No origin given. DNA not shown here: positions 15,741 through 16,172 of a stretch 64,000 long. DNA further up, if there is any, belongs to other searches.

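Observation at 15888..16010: Conserved ~35-aa GW-motif domain shared by two unrelated membrane proteins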

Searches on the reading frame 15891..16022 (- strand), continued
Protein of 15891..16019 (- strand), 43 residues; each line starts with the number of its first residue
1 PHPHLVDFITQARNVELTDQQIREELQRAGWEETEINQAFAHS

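Call 50: search_protein_families(library=ncbifam, proteins=[P0130, P0162, P0047, P0098, P0104, P0146, P0064, P0039, P0053, P0032], max_evalue=0.1)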
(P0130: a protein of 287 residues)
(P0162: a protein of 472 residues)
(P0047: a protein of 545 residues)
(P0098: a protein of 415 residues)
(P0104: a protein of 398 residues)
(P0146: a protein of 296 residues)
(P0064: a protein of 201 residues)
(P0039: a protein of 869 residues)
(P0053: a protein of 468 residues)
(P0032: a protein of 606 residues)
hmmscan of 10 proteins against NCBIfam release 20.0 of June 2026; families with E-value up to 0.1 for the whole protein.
P0130 (287 aa): 4 families
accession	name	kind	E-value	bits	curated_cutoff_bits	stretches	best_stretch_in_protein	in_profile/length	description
NF047501.1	lipo_LIC_13215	equivalog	2e-10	40.4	200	1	166-276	67-185/194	LIC_13215 family putative lipoprotein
NF004285.1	PRK05696.1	equivalog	0.00032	20.5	179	1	62-115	10-54/171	flagellar basal body-associated protein FliL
NF033761.1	gliding_GltJ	equivalog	0.0058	15.8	450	1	41-145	339-444/671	adventurous gliding motility protein GltJ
TIGR03931.1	T7SS_Rv3446c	hypoth_equivalog_domain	0.093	13.1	47.6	0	76-158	5-79/194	type VII secretion-associated protein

P0162 (472 aa): 1 family
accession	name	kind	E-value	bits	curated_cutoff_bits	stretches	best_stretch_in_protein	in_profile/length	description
NF002774.0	PRK02868.1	equivalog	0.00058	19.6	227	1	147-271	115-242/248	YciC family protein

P0047 (545 aa): 1 family
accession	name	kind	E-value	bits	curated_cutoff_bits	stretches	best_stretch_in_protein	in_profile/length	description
NF053532.1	lipo_SCO4651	subfamily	1.4e-10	41.3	65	1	186-384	104-273/277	SCO4651 family lipoprotein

P0098 (415 aa): 7 families
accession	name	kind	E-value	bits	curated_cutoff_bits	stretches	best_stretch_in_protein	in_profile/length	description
NF045728.1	glycosyl_F510_1955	equivalog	8.9e-13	48.1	175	2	224-407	75-244/246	F510_1955 family glycosylhydrolase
NF047818.1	LIC11996_lipo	equivalog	4.1e-05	22.9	350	0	301-334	391-422/422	LIC11996 family lipoprotein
NF010237.0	PRK13684.1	equivalog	0.00075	18.6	326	0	134-193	147-210/334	photosynthesis system II assembly factor Ycf48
NF042931.1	SAG1386_EF1546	equivalog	0.02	15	80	1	68-120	20-72/158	SAG1386/EF1546 family surface-associated protein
NF045725.1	TmcD_fam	equivalog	0.025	13.5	440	1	121-216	65-154/412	electron transfer complex subunit TmcD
NF052340.1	hydrazine_beta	equivalog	0.056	12.5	560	0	89-148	7-63/372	hydrazine synthase subunit beta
NF053688.1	BamI_Bacteroidota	equivalog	0.069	12.4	370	0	116-153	351-395/452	BamI family beta-barrel-assembly machinery protein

P0104 (398 aa): 0 families

P0146 (296 aa): 1 family
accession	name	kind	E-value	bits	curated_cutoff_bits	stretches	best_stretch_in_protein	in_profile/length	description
NF033761.1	gliding_GltJ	equivalog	0.0034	16.5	450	1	38-125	352-444/671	adventurous gliding motility protein GltJ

P0064 (201 aa): 2 families
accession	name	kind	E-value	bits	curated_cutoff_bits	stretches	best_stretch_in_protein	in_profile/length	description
NF045486.1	tet_MFS_30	exception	0.00014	21.2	730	1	59-134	114-189/392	tetracycline efflux MFS transporter Tet(30)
NF012180.1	tet_MFS_43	exception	0.0071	15.4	999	1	78-132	147-198/484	tetracycline efflux MFS transporter Tet(43)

P0039 (869 aa): 1 family
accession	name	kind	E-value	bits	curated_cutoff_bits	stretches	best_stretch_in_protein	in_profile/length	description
NF010733.0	PRK14135.1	equivalog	0.059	13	240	1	785-868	173-261/267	recombination regulator RecX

P0053 (468 aa): 7 families
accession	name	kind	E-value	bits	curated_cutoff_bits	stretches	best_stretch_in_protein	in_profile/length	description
TIGR04213.1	PGF_pre_PGF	domain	1.5e-11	44.5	28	1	150-216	84-152/153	PGF-pre-PGF domain-containing protein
NF001056.0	PRK00117.3-1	equivalog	0.00023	21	237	1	339-426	36-117/181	recombination regulator RecX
NF010733.0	PRK14135.1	equivalog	0.00039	20.1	240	1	341-466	76-203/267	recombination regulator RecX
NF001058.0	PRK00117.4-1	equivalog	0.0014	18.7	194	1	337-421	74-150/214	recombination regulator RecX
NF001054.0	PRK00117.2-1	equivalog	0.0016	18.6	189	1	333-432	16-108/154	recombination regulator RecX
NF001057.0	PRK00117.3-3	equivalog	0.0054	16.8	146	1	337-447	15-121/151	recombination regulator RecX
NF001065.0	PRK00117.5-5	equivalog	0.011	15.9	175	1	337-464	17-137/149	recombination regulator RecX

P0032 (606 aa): 3 families
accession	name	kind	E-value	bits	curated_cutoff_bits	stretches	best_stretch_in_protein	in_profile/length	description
TIGR04213.1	PGF_pre_PGF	domain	3.4e-24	85.6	28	1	182-306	21-152/153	PGF-pre-PGF domain-containing protein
NF001054.0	PRK00117.2-1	equivalog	0.0037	17.4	189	0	528-603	24-97/154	recombination regulator RecX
TIGR00084.2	ruvA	equivalog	0.058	13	85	0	387-443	142-196/202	Holliday junction branch migration protein RuvA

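Call 52: search_protein_families(library=pfam, proteins=[P0033, P0032, P0053, P0039, P0040, P0174, P0081, P0035, P0034, P0029], max_evalue=0.01)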
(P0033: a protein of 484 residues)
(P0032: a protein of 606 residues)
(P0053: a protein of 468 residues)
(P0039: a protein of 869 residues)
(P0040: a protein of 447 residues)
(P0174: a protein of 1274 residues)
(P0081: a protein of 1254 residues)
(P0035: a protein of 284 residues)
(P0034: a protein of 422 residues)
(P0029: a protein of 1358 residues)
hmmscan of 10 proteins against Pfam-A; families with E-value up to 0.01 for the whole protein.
P0033 (484 aa): 1 family
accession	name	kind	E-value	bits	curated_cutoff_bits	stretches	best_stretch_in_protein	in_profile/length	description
PF22970.2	DUF7028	-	0.0071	16.7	27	0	404-438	12-53/83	Domain of unknown function (DUF7028)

P0032 (606 aa): 10 families
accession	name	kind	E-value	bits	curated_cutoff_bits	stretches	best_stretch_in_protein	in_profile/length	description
PF24625.1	DUF7626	-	1.3e-06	28.5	27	0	528-551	4-27/55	Domain of unknown function (DUF7626)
PF02787.25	CPSase_L_D3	-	9.1e-06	26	26.6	0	439-479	40-79/80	Carbamoyl-phosphate synthetase large chain, oligomerisation domain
PF22448.1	RepB_primase_C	-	1.1e-05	25.6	26.1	0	581-604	7-30/54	RepB DNA-primase C-terminal helical domain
PF22838.1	COMMD8_HN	-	2e-05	25.4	27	0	565-602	45-83/90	COMMD8, helical N-terminal domain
PF00627.37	UBA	-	0.00036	20.7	22.4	0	473-503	2-32/37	UBA/TS-N domain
PF05808.16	Podoplanin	-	0.001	19.8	30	1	304-375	56-127/135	Podoplanin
PF08671.16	SinI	-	0.0023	18.1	31.4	0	519-534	9-24/28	Anti-repressor SinI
PF04255.20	DUF433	-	0.0024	18.1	23.6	0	480-502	27-49/56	Protein of unknown function (DUF433)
PF08542.16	Rep_fac_C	-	0.0043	17.8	23.6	0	473-526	22-75/88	Replication factor C C-terminal domain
PF12106.13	Colicin_E5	-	0.0099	16.6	25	0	409-458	7-50/88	Colicin E5 ribonuclease domain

P0053 (468 aa): 2 families
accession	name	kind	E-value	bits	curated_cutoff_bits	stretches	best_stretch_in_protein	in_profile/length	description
PF21982.2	RecX_HTH1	-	8.2e-06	26.1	26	1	340-364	14-38/40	RecX, first three-helix domain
PF07172.16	GRP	-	9e-05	23.5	30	1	4-67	7-66/90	Glycine rich protein family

P0039 (869 aa): 0 families

P0040 (447 aa): 1 family
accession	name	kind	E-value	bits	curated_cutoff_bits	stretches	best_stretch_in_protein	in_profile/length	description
PF22448.1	RepB_primase_C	-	1.2e-08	35.1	26.1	1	274-301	5-32/54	RepB DNA-primase C-terminal helical domain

P0174 (1274 aa): 2 families
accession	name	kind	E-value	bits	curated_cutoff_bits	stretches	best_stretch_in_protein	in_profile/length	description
PF13229.12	Beta_helix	-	7.7e-14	52.1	25.9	2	494-646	3-146/158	Right handed beta helix region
PF05048.19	NosD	-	1.1e-10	41.8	23.6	2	174-338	15-169/212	Periplasmic copper-binding protein (NosD)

P0081 (1254 aa): 3 families
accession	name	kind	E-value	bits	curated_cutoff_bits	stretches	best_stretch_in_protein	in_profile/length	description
PF19077.6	Big_13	-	3.8e-05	24.5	27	1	331-399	31-102/102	Bacterial Ig-like domain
PF17957.7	Big_7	-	0.0032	18.5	24.1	1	673-742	1-70/70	Bacterial Ig domain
PF21982.2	RecX_HTH1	-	0.0059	17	26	0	1232-1249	19-36/40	RecX, first three-helix domain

P0035 (284 aa): 5 families
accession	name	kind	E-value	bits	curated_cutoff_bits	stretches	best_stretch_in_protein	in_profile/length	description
PF04361.18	DUF494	-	1.2e-05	25.6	22.6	0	209-266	11-66/153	Protein of unknown function (DUF494)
PF22016.2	DUF6933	-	0.00021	21.6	27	0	172-207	62-97/157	Domain of unknown function (DUF6933)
PF05396.16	Phage_T7_Capsid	-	0.00054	20.8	27.1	0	43-130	21-108/188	Phage T7 capsid assembly protein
PF10911.13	T7-like_Y65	-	0.0011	19.1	25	0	226-256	42-72/77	Bacteriophage T7-like gene 6.5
PF21982.2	RecX_HTH1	-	0.0013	19.1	26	0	182-199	18-35/40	RecX, first three-helix domain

P0034 (422 aa): 0 families

P0029 (1358 aa): 7 families
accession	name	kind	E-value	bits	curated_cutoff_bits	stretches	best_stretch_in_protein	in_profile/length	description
PF21982.2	RecX_HTH1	-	1.2e-12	48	26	0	1335-1358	17-40/40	RecX, first three-helix domain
PF23229.2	DUF7067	-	4.7e-06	26.8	27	0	782-808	28-54/56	Alpha-glucan water dikinase, DUF7067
PF09278.17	MerR-DNA-bind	-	0.00017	22.6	25.4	0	1324-1342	7-25/65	MerR, DNA binding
PF12106.13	Colicin_E5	-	0.00019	22.1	25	0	1243-1262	7-26/88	Colicin E5 ribonuclease domain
PF13411.12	MerR_1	-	0.00057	20.4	21.6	0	1313-1342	38-67/69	MerR HTH family regulatory protein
PF10163.14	EnY2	-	0.0046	17.7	27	0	1153-1205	21-77/83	Transcription factor e(y)2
PF02883.26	Alpha_adaptinC2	-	0.0093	16.7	27.6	0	497-566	24-91/111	Adaptin C-terminal domain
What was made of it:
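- Closest known: RecX three-helix repeats. Same: Tandem-repeat relatives in DPANN exceed the RecX_HTH1 cut-off by summed partial matches (call 52).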

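Call 72: list_cluster_members(proteins=[P0028, P0029, P0031, P0032, P0033, P0040, P0042, P0044, P0053, P0063])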
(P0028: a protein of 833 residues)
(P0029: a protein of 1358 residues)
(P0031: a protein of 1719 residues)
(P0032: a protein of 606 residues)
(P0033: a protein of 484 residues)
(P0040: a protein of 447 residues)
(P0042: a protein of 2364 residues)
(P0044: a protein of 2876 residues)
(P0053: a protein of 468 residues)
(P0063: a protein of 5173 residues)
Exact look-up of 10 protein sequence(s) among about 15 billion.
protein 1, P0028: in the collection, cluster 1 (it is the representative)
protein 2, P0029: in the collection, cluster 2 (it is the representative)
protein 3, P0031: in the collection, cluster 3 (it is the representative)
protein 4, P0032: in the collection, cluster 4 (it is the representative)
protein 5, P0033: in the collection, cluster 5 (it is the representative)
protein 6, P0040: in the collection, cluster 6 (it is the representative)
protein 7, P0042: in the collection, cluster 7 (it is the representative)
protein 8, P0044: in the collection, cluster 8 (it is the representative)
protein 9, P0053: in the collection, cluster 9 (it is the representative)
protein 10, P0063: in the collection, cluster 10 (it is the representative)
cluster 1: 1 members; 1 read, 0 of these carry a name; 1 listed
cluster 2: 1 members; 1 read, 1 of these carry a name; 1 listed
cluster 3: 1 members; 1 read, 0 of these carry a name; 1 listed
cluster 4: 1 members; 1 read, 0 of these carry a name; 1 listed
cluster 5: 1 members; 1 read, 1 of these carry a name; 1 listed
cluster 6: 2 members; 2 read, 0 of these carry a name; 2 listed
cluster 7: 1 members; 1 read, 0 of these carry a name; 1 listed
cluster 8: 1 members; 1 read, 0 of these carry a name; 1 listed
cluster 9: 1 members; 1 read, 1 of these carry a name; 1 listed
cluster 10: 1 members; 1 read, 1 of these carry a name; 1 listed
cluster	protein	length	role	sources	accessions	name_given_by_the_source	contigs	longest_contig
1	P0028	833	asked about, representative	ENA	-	-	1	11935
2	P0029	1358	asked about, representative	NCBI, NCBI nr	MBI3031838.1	hypothetical protein HYY69_00010 [Candidatus Woesearchaeota archaeon] | hypothetical protein [Candidatus Woesearchaeota archaeon]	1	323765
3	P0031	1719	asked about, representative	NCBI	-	-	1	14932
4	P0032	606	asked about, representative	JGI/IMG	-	-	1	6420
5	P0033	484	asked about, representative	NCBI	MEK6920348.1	MAG: hypothetical protein AABX82_00580, partial [Nanoarchaeota archaeon]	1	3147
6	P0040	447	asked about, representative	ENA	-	-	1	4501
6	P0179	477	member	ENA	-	-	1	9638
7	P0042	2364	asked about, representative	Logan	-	-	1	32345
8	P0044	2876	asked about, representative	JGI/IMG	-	-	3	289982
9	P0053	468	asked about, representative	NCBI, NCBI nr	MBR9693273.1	PGF-pre-PGF domain-containing protein [Candidatus Woesearchaeota archaeon]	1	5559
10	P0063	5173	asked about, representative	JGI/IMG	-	parallel beta-helix repeat protein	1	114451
